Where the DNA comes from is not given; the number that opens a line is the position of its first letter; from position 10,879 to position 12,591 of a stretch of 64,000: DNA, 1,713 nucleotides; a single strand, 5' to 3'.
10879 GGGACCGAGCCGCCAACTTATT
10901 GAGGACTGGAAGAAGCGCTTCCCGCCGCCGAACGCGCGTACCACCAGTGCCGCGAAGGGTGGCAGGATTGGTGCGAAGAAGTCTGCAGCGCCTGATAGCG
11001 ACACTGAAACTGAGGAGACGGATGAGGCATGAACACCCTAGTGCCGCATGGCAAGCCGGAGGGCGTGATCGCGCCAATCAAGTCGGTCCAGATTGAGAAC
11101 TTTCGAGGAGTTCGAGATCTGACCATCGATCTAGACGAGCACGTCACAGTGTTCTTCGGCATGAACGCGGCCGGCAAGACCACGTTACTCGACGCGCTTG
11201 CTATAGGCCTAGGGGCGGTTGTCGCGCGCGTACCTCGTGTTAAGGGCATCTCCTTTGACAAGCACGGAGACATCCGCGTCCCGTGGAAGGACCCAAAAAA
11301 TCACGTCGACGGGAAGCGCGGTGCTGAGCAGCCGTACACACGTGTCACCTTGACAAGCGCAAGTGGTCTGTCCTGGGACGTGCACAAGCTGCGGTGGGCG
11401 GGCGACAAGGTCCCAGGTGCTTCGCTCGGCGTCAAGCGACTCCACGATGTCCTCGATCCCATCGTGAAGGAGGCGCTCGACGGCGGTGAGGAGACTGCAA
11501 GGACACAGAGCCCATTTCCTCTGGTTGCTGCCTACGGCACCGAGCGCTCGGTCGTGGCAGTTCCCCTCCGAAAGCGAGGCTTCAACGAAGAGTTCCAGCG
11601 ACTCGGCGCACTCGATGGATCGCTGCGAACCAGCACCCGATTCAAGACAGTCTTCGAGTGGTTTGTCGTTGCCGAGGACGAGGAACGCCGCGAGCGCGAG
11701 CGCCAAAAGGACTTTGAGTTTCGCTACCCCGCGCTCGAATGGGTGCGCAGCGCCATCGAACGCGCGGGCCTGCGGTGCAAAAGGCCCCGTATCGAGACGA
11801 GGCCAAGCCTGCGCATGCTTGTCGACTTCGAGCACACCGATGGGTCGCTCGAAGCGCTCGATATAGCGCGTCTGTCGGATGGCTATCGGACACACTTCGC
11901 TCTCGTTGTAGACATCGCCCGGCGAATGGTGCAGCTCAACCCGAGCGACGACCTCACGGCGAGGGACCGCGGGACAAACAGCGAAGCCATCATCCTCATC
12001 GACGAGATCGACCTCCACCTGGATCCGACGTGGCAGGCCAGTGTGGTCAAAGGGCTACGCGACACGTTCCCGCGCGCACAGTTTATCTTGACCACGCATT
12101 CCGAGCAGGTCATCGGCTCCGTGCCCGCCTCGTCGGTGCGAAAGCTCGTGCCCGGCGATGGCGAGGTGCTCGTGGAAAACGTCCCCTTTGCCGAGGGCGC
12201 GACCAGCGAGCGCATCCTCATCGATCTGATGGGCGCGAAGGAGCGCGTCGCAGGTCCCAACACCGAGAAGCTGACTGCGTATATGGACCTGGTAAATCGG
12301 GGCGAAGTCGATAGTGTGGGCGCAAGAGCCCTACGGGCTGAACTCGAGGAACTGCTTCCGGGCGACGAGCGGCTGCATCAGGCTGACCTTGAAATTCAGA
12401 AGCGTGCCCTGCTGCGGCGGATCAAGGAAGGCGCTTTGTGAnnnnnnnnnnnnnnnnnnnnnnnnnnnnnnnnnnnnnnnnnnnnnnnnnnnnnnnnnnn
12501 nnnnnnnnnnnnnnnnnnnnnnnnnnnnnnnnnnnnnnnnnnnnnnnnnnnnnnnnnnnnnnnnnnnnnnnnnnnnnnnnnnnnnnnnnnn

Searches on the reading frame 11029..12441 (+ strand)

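Call 74: search_protein_families(library=padloc, proteins=[window:11029-12441:+], max_evalue=0.00001)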
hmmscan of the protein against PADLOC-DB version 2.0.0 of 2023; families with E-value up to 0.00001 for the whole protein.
window:11029-12441:+ (470 aa): 106 families (the best 25 are shown)
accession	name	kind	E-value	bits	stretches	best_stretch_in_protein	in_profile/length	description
PDLC00311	PtuA1|PtuA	-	4.7e-94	313.9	1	18-462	4-453/455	AAA ATPase domain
PDLC00271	PtuA1|PtuA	-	1.2e-89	299.8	1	17-463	3-418/421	AAA ATPase domain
PDLC00278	PtuA1|PtuA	-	5.8e-82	274.3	1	17-463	3-432/436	AAA ATPase domain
PDLC00310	PtuA1|PtuA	-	9.9e-74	247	1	17-463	3-434/443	AAA ATPase domain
PDLC00267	PtuA1|PtuA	-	1.7e-72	242.9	1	17-446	3-412/438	AAA ATPase domain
PDLC02913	ATPase_I-A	-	6.4e-67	224.8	2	227-460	284-504/508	-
PDLC00299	PtuA1|PtuA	-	1.9e-65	219.8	3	275-466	339-529/535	AAA ATPase domain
PDLC00277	PtuA1|PtuA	-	5e-56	188.7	1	18-462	4-421/423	AAA ATPase domain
PDLC00275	PtuA1|PtuA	-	2.6e-54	182.9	1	156-463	51-347/348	AAA ATPase domain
PDLC00284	PtuA1|PtuA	-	2.1e-51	173.4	2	255-459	338-537/545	AAA ATPase domain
PDLC00298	PtuA1|PtuA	-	2.2e-51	173.3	1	17-443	3-400/423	AAA ATPase domain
PDLC00286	PtuA1|PtuA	-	1.6e-44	150.3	1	158-459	4-282/289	AAA ATPase domain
PDLC00269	PtuA1|PtuA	-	4.2e-35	119.9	1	17-374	3-352/446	AAA ATPase domain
PDLC00304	PtuA1|PtuA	-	1.7e-33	114.5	1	38-462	40-432/444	AAA ATPase domain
PDLC00305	PtuA1|PtuA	-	5.7e-31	106.2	2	280-428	210-359/392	AAA ATPase domain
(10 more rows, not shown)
